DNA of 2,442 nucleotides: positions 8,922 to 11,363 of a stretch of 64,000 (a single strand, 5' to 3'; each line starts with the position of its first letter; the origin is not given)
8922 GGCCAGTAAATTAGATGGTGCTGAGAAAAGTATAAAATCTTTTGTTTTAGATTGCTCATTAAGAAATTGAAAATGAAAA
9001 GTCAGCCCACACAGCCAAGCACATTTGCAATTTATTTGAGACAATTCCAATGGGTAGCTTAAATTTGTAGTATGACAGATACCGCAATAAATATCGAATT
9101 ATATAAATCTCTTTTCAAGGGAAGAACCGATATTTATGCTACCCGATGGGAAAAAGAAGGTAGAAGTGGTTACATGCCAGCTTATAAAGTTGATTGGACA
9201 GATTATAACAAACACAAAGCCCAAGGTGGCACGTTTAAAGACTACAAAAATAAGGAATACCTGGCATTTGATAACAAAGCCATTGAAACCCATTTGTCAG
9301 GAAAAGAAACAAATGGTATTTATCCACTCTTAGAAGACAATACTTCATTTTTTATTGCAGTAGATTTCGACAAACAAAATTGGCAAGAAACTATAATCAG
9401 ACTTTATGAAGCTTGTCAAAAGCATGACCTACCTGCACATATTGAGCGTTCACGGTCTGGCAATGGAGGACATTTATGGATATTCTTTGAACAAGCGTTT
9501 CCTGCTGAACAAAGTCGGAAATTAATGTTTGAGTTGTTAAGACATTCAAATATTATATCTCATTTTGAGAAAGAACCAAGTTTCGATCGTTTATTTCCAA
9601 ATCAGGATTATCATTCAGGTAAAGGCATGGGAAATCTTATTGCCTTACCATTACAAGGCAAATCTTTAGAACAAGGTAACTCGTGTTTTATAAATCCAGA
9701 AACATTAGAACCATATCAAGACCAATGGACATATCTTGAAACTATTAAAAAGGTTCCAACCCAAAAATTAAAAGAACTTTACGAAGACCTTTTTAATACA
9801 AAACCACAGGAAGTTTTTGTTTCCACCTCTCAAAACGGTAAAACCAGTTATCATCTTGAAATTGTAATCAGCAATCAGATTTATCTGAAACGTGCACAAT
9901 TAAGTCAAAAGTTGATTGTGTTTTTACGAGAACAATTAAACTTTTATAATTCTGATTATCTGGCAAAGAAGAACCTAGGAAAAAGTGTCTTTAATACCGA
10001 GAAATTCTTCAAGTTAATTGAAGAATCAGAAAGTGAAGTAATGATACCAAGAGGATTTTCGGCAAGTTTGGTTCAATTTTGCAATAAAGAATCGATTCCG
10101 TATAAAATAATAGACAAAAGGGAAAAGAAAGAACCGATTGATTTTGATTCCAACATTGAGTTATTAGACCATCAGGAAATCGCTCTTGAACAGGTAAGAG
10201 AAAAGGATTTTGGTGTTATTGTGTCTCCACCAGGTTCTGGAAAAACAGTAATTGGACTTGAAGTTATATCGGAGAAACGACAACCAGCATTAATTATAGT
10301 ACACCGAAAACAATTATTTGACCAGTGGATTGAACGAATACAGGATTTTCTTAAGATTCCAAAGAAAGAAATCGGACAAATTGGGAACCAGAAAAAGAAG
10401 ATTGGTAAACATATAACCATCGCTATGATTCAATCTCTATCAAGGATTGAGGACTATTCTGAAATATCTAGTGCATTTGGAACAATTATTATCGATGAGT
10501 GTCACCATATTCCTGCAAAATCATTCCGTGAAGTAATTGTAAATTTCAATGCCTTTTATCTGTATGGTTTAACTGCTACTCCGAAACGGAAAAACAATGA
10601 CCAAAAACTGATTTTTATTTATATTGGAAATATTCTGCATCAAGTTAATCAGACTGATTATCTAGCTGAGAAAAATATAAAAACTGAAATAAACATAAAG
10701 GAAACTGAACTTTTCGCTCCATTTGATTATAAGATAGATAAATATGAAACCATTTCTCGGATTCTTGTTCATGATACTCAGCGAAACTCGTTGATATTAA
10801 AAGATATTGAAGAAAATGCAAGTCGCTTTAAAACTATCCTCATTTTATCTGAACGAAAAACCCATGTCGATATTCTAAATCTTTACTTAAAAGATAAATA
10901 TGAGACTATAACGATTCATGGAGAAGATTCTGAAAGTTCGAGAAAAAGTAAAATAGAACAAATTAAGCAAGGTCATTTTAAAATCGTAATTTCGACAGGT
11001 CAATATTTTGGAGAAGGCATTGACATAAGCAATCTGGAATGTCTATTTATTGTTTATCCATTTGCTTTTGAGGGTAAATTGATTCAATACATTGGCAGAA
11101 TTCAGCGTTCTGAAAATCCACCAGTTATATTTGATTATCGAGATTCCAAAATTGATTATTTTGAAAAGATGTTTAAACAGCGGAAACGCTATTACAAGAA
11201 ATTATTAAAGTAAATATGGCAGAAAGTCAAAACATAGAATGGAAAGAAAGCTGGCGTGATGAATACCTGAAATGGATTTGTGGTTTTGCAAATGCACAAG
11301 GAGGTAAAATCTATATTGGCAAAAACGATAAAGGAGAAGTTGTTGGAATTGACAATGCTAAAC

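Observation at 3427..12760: Candidate multi-gene conflict/defence island: PIN-like + NACHT-nuclease + AEP-helicase + Schlafen-like ATPase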

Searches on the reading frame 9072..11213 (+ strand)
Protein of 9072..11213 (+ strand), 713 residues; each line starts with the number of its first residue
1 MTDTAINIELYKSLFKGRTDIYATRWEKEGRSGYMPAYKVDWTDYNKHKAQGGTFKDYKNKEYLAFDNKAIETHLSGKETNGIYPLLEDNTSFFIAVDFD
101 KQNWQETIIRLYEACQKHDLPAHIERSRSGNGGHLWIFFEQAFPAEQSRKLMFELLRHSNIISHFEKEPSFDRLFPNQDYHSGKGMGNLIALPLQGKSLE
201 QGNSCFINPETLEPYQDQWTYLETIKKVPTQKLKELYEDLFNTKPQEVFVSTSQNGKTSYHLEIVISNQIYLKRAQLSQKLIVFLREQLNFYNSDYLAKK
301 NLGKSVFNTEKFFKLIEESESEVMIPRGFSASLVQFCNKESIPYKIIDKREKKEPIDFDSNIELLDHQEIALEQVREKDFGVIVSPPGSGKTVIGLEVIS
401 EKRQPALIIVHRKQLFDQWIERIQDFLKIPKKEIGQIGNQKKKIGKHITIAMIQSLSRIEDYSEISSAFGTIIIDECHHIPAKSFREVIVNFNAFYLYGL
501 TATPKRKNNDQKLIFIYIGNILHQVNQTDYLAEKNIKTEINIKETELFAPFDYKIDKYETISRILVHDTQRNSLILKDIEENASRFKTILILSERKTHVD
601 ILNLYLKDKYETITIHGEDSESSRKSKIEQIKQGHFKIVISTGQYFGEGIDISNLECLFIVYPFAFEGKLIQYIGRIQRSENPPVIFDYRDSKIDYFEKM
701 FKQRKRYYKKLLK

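Call 3: search_protein_families(library=pfam, proteins=[window:9072-11213:+], max_evalue=0.01)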
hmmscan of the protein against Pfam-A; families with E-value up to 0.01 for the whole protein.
window:9072-11213:+ (713 aa): 6 families
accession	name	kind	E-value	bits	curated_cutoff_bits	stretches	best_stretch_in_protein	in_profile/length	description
PF22548.2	AEP-TOTE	-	1.7e-86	290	27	1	7-235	2-229/230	TOTE conflict system, Archaeo-Eukaryotic Primase domain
PF04851.21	ResIII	-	1.6e-31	109.8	22.5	1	362-506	2-164/164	Type III restriction enzyme, res subunit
PF00270.35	DEAD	-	8.5e-12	45.6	26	1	367-507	3-163/167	DEAD/DEAH box helicase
PF00271.37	Helicase_C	-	1.9e-11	44.6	23.5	1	582-680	11-109/110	Helicase conserved C-terminal domain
PF13401.12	AAA_22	-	0.0001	23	27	1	377-492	4-108/130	AAA domain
PF00176.29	SNF2-rel_dom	-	0.0042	16.7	24.9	0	385-507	24-166/290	SNF2-related domain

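Call 4: search_protein_families(library=padloc, proteins=[window:9072-11213:+], max_evalue=0.01)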
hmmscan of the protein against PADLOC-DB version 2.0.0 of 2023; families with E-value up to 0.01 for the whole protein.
window:9072-11213:+ (713 aa): 6 families
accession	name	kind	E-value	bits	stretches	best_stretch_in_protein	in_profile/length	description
PDLC01465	PrimPol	-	4.3e-70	234.4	1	4-281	19-273/276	"CAS-I,CAS-II,CAS-III,CAS-IV,CAS-V,CAS-VI; associated"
PDLC01101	PrimPol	-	7.4e-22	75.7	1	65-241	163-335/490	adaptation polymerase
PDLC03659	mREase_IV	-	9.1e-15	51.6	1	373-686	234-560/945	Type IV methyl-directed restriction enzyme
PDLC02029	Cas3d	-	4.3e-05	19.9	1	351-428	20-96/758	-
PDLC01770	Cas3g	-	0.00062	16.4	1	529-681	200-342/733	-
PDLC01439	typeIV_DinG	-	0.00098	15.9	0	374-431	30-85/575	CAS-IV-A; associated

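Call 6: search_protein_families(library=ncbifam, proteins=[window:9072-11213:+], max_evalue=0.01)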
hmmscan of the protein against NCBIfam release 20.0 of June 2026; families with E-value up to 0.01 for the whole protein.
window:9072-11213:+ (713 aa): 11 families
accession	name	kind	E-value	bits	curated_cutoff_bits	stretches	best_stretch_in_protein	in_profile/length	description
NF040561.1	PrimPol_Msp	equivalog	1.6e-26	93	200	2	65-267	158-371/515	CRISPR-associated primase-polymerase type A1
NF045503.1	repair_heli_XPB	equivalog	2.3e-25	89.2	610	1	359-640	179-468/548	DNA repair helicase XPB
NF053632.1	heli_RadD_YejH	equivalog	3.4e-18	65.3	720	2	376-508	20-155/573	DNA repair helicase RadD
TIGR00603.1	rad25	subfamily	5.8e-12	44.6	328.7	1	380-530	277-439/734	DNA repair helicase rad25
NF003673.1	PRK05298.1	equivalog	1.8e-08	33.2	743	1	574-706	431-567/653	excinuclease ABC subunit UvrB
TIGR00631.1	uvrb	equivalog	6.1e-07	28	750.1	1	378-427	29-78/658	excinuclease ABC subunit UvrB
NF053711.1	RNA_heli_RhlE1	exception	0.00011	21.1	750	1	566-679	225-337/434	RNA helicase RhlE1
NF002251.0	PRK01172.1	equivalog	0.00018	19.9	891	1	360-481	19-148/674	ATP-dependent DNA helicase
NF053631.1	RNA_helic_CshA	equivalog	0.0009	18.2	646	1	588-679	239-327/434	degradosome RNA helicase CshA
NF002340.1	PRK01297.1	equivalog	0.00091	18.1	564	1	575-679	239-339/372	ATP-dependent RNA helicase RhlB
NF008394.0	PRK11192.1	equivalog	0.0056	15.6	507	1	569-659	231-320/441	ATP-dependent RNA helicase SrmB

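Call 16: find_homologous_proteins(query=window:9072-11213:+, max_evalue=1e-10)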
Query window:9072-11213:+ (713 aa): 7931 proteins with E <= 1e-10 among 8000 candidates; the best 120 are listed.
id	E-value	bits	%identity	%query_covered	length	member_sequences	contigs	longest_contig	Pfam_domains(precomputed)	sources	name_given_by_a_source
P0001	0.0e+0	1613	100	100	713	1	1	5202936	PF00270.36,PF22548.3,PF00271.38,PF04851.22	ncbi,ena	-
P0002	0.0e+0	1522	94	100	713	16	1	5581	PF00270.36,PF22548.3,PF13401.13,PF00271.38,PF04851.22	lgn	-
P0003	0.0e+0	1509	93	100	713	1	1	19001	PF00270.36,PF22548.3,PF00271.38,PF04851.22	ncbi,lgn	-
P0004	0.0e+0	1486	91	100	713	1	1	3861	PF00270.36,PF22548.3,PF00271.38,PF04851.22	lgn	-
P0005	0.0e+0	1486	91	100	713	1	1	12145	PF00270.36,PF22548.3,PF00271.38,PF04851.22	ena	-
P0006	0.0e+0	1475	91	100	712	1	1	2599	PF00270.36,PF22548.3,PF00271.38,PF04851.22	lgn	-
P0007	0.0e+0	1473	91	100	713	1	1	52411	PF00270.36,PF22548.3,PF00271.38,PF04851.22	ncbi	-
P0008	0.0e+0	1469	90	100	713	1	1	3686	PF00270.36,PF22548.3,PF00271.38,PF04851.22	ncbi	-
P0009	0.0e+0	1468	90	100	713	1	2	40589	PF00270.36,PF22548.3,PF00271.38,PF04851.22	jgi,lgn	jgi:superfamily II DNA or RNA helicase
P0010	0.0e+0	1465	89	100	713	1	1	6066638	PF00270.36,PF22548.3,PF00271.38,PF04851.22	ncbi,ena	-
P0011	0.0e+0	1458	89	100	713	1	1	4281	PF00270.36,PF22548.3,PF00271.38,PF04851.22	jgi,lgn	-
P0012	0.0e+0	1456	90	100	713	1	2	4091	PF00270.36,PF22548.3,PF00271.38,PF04851.22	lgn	-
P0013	0.0e+0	1450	89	100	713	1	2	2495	PF00270.36,PF22548.3,PF00271.38,PF04851.22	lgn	-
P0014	0.0e+0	1445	88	100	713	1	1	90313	PF00270.36,PF22548.3,PF00271.38,PF04851.22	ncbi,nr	ncbi:DEAD/DEAH box helicase [Marinilabiliaceae bacterium JC017]|nr:DEAD/DEAH box helicase [Marinilab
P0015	0.0e+0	1437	88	100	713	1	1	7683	PF00270.36,PF22548.3,PF00271.38,PF04851.22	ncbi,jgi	-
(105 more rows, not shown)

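Call 18: find_related_loci(query=window:9072-11213:+, collection=genome_contigs, flank=10000)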
Query window:9072-11213:+ (713 aa) in genome_contigs; peptide patterns used: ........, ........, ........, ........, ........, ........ (x = any residue, [..] = any of these).
262 stretches matched a pattern; 205 encode a relative of the query (tblastn E <= 1e-3); the best 80 are kept; 80 distinct loci.
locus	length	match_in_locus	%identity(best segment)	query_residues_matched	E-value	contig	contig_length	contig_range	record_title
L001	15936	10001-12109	93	1-703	0e+0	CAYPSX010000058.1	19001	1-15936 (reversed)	MAG TPA_asm: uncultured Bacteroidales bacterium isolate SRP332253_co1_258 genome assembly, contig: NODE_4679_length_1900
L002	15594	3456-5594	88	1-713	0e+0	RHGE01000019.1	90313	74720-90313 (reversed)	Marinilabiliaceae bacterium JC017 scaffold_18, whole genome shotgun sequence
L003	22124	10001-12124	91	1-708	0e+0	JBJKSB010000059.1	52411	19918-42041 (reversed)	MAG: Bacteroidales bacterium isolate Bin_72 S1Ck127_3745741_flag_0_multi_11.0000_len_52411, whole genome shotgun sequenc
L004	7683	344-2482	88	1-713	0e+0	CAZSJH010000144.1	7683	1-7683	MAG TPA_asm: uncultured Rikenellaceae bacterium isolate SRP214966_co2_65 genome assembly, contig: NODE_17843_length_7683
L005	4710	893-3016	90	1-708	0e+0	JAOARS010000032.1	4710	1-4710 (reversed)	MAG: Marinifilum sp. isolate McD1.5 contig_16030, whole genome shotgun sequence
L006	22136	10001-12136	85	1-713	0e+0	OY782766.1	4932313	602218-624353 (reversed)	MAG: Prolixibacteraceae bacterium isolate 5a39d30b-952b-42cf-b5cf-364178b4285b genome assembly, chromosome: 1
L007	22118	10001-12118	86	7-713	0e+0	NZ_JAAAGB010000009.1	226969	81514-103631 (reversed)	Draconibacterium mangrovi strain GM2-18 NODE_9_length_226969_cov_82.9241, whole genome shotgun sequence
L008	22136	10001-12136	84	1-713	0e+0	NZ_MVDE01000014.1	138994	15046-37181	Labilibaculum manganireducens strain 59.10-2M 2648548744, whole genome shotgun sequence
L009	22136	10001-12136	84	1-713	0e+0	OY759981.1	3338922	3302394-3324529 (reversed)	MAG: Prolixibacteraceae bacterium isolate a65ce3e3-c5f4-4774-b918-da8a2197b833 genome assembly, chromosome: 1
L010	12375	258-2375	85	7-713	0e+0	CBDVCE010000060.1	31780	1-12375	MAG TPA_asm: uncultured Sunxiuqinia sp. isolate SRR22302365_binner23_Refined_45 genome assembly, contig: ERZ25074835.741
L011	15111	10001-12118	85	7-713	0e+0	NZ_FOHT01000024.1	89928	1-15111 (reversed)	Draconibacterium orientale strain DSM 25947, whole genome shotgun sequence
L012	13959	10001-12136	84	1-713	0e+0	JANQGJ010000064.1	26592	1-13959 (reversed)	MAG: Bacteroidales bacterium isolate PL23b_bin.4 k99_1945820, whole genome shotgun sequence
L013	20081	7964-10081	86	7-713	0e+0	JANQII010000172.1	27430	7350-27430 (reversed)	MAG: Prolixibacteraceae bacterium isolate PL24a_bin.47 k99_6257256, whole genome shotgun sequence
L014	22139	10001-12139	86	1-713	0e+0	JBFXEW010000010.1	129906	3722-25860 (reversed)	MAG: Salinivirgaceae bacterium isolate CA_2019_TPIn_125 NODE_483_length_129906_cov_13.418311_TPIn, whole genome shotgun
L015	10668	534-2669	84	1-713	0e+0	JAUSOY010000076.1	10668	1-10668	MAG: Bacteroidales bacterium isolate E21_metabat.bin.19 E21_k141_181995, whole genome shotgun sequence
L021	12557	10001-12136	81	1-713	0e+0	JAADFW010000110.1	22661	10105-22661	MAG: Chlorobiota bacterium isolate M_MaxBin.088 contig-127_3039, whole genome shotgun sequence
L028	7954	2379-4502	76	5-713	0e+0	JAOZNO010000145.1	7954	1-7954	MAG: Bacteroidales bacterium isolate GMC4.concoct.210_sub GMC4_15093_length_7954_cov_6.524877, whole genome shotgun sequ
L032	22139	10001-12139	86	1-713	0e+0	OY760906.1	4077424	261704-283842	MAG: Bacteroidales bacterium isolate 68ad28d8-9785-4e35-8572-44786b46fd48 genome assembly, chromosome: 1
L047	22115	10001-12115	70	7-713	0e+0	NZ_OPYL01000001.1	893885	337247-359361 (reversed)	Dysgonomonas sp. Marseille-P4361, whole genome shotgun sequence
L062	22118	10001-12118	69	7-713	0e+0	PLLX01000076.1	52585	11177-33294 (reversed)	MAG: Bacteroidales bacterium isolate fen_983 73.20120800_E3S.44_contig_76, whole genome shotgun sequence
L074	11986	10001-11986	70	7-669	0e+0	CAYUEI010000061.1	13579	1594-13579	MAG TPA_asm: uncultured Prolixibacteraceae bacterium isolate SRP192927_co7_648 genome assembly, contig: NODE_8838_length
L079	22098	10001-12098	70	14-713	0e+0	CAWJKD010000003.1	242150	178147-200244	MAG: uncultured Bacteroidetes bacterium isolate MFD05942.bin.1.169 genome assembly, contig: contig_17366, whole genome s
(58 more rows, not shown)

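Call 24: search_protein_families(library=pfam, proteins=[L032:12179-13162:+, L047:5696-8905:+, L009:9098-9916:+, L014:12511-14229:+, L008:7819-9966:+, L011:7451-9646:+, L006:8441-9964:+, L028:91-2280:+, L062:7902-9986:+, L074:8003-9976:+], max_evalue=0.001)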
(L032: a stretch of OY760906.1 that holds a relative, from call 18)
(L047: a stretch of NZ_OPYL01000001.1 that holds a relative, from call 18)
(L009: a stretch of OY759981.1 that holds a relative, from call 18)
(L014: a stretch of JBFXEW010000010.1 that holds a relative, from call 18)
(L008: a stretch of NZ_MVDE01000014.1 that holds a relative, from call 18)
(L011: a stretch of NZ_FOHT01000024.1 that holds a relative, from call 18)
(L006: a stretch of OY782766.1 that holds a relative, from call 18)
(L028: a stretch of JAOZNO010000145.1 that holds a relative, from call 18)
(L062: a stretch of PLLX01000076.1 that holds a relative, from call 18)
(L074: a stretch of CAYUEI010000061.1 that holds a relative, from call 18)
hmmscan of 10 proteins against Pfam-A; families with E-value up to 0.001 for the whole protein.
L032:12179-13162:+ (327 aa): 1 family
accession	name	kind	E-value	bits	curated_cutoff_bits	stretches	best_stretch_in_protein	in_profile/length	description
PF13310.11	Virulence_RhuM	-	2.4e-111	371.5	33.7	1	61-306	1-249/252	Virulence protein RhuM family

L047:5696-8905:+ (1069 aa): 5 families
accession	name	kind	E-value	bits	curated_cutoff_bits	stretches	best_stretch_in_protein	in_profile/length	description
PF11867.13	T1RH-like_C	-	6.8e-94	315.4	26.8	1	731-1066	2-328/329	Type I restriction enzyme HindI endonuclease subunit-like, C-terminal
PF18766.7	SWI2_SNF2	-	6.8e-56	189.8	26.7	1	285-521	2-214/221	SWI2/SNF2 ATPase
PF04313.20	HSDR_N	-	2.1e-29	103.2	25.1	1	3-223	2-195/198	Type I restriction enzyme R protein N terminus (HSDR_N)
PF22679.2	T1R_D3-like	-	4.2e-24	86.2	27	1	572-715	4-156/158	Type I restriction enzyme subunit R domain 3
PF04851.21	ResIII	-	1.6e-18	67.6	22.5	1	279-464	2-163/164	Type III restriction enzyme, res subunit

L009:9098-9916:+ (272 aa): 1 family
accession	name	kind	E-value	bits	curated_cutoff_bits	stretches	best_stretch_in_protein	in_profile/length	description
PF06114.19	Peptidase_M78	-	3.6e-13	49.9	22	1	77-169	37-119/123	IrrE N-terminal-like domain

L014:12511-14229:+ (572 aa): 1 family
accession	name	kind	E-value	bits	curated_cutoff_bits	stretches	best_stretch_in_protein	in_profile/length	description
PF04434.22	SWIM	-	1.9e-06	27.7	19.6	1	49-86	1-38/38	SWIM zinc finger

L008:7819-9966:+ (715 aa): 1 family
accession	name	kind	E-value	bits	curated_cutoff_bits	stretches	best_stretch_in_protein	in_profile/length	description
PF04313.20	HSDR_N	-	0.00039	20.8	25.1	1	514-631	43-171/198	Type I restriction enzyme R protein N terminus (HSDR_N)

L011:7451-9646:+ (731 aa): 3 families
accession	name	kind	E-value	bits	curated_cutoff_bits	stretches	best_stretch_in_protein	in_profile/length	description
PF03929.21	PepSY_TM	-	1.7e-29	104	28.8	1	10-324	4-295/295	PepSY-associated TM region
PF00258.30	Flavodoxin_1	-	4.2e-11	43.6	25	1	342-447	1-116/143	Flavodoxin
PF00175.26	NAD_binding_1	-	3.1e-08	34.7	22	1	600-702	1-108/109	Oxidoreductase NAD-binding domain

L006:8441-9964:+ (507 aa): 0 families

L028:91-2280:+ (729 aa): 3 families
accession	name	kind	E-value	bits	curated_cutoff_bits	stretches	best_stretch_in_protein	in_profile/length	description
PF08367.16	M16C_assoc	-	5.1e-70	235.9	25.3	1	216-466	1-252/252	Peptidase M16C associated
PF22516.1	PreP_C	-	3.8e-43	147.5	27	1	537-708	1-172/173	PreP C-terminal domain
PF05193.26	Peptidase_M16_C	-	2.1e-17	64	23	1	25-145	61-181/181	Peptidase M16 inactive domain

L062:7902-9986:+ (694 aa): 1 family
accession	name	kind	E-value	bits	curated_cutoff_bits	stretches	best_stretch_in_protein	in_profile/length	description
PF01555.25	N6_N4_Mtase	-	4.8e-28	99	26.7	1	81-394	1-218/221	DNA methylase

L074:8003-9976:+ (657 aa): 2 families
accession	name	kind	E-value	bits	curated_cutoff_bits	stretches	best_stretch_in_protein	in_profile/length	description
PF13589.12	HATPase_c_3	-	0.00015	22.3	25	1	24-138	8-110/137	Histidine kinase-, DNA gyrase B-, and HSP90-like ATPase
PF02518.31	HATPase_c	-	0.00023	22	26.4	0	24-103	11-76/111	Histidine kinase-, DNA gyrase B-, and HSP90-like ATPase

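Call 33: find_encoding_contigs(protein=window:9072-11213:+, flank=10000, max_places=3)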
Protein window:9072-11213:+ (713 aa): no gene with exactly this product is on record in the collection.

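Call 34: find_encoding_contigs(protein=P0001, flank=10000, max_places=3)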
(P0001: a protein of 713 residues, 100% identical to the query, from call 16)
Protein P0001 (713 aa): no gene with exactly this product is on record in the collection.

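Call 46: search_solved_structures(query=window:9072-11213:+, max_evalue=0.01, show_alignments=1)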
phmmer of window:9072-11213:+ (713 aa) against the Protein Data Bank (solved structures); distinct sequences matched with E-value up to 0.01: 49.
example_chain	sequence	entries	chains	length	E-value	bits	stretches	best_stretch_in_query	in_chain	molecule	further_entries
6p4f_A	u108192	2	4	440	4.9e-23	84.5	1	360-537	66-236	DNA-dependent ATPase XPBII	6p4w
5tnu_A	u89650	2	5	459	5.8e-23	84.3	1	360-537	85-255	DNA-dependent ATPase XPBII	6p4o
6p66_A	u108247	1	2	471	2.8e-21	78.7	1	353-550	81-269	DNA repair protein RAD25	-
2fwr_A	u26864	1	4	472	2.8e-21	78.7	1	353-550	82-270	DNA repair protein RAD25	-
2fz4_A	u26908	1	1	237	2.2e-17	65.8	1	347-509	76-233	DNA repair protein RAD25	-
7nqd_A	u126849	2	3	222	7e-11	44.3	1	69-243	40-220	TPR_REGION domain-containing protein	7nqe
7nqf_A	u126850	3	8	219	9.9e-11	43.8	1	69-242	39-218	TPR_REGION domain-containing protein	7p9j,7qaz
2oca_A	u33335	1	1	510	1.1e-09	40.4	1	405-687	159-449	ATP-dependent DNA helicase uvsW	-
5of4_A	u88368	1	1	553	9.8e-09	37.2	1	379-530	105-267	TFIIH basal transcription factor complex helicase XPB subunit,XPB,TFIIH basal transcriptio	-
8ebt_A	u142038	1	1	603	1.2e-08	36.9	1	379-529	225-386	General transcription and DNA repair factor IIH helicase subunit XPB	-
6nmi_A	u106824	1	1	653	1.4e-08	36.7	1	379-529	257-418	General transcription and DNA repair factor IIH helicase subunit XPB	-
8bvw_0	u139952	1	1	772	1.7e-08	36.5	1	378-529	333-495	General transcription and DNA repair factor IIH helicase subunit XPB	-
29vf_0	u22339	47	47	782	1.7e-08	36.4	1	378-529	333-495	General transcription and DNA repair factor IIH helicase subunit XPB | TFIIH basal transcription factor complex helicase XPB subunit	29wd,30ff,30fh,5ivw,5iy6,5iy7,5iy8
28jm_A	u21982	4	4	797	1.8e-08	36.4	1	378-529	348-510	General transcription and DNA repair factor IIH helicase subunit XPB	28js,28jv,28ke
5fmf_1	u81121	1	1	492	1.4e-07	33.4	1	350-552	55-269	DNA REPAIR HELICASE RAD25, SSL2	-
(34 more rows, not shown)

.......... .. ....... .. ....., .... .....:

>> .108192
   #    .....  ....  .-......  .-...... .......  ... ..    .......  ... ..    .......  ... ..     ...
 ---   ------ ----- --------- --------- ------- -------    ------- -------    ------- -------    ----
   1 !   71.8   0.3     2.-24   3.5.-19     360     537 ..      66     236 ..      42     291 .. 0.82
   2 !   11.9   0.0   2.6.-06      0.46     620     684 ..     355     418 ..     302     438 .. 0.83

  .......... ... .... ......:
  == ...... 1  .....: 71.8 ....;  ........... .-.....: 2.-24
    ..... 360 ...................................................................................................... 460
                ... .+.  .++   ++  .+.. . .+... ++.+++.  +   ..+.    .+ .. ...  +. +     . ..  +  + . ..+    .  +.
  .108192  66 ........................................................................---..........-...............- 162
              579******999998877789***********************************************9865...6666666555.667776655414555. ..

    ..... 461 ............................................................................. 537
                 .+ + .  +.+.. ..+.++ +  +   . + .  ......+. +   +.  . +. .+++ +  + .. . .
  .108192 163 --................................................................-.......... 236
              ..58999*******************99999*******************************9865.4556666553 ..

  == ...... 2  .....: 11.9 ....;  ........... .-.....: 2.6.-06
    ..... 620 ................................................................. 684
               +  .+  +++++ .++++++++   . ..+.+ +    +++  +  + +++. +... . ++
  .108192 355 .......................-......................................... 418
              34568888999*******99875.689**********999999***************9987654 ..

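Call 47: find_related_loci(query=window:9072-11213:+, collection=viral_contigs, flank=10000)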
Query window:9072-11213:+ (713 aa) in viral_contigs; peptide patterns used: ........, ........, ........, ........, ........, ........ (x = any residue, [..] = any of these).
5 stretches matched a pattern, but none encodes a relative of the query by tblastn (E <= 1e-3).
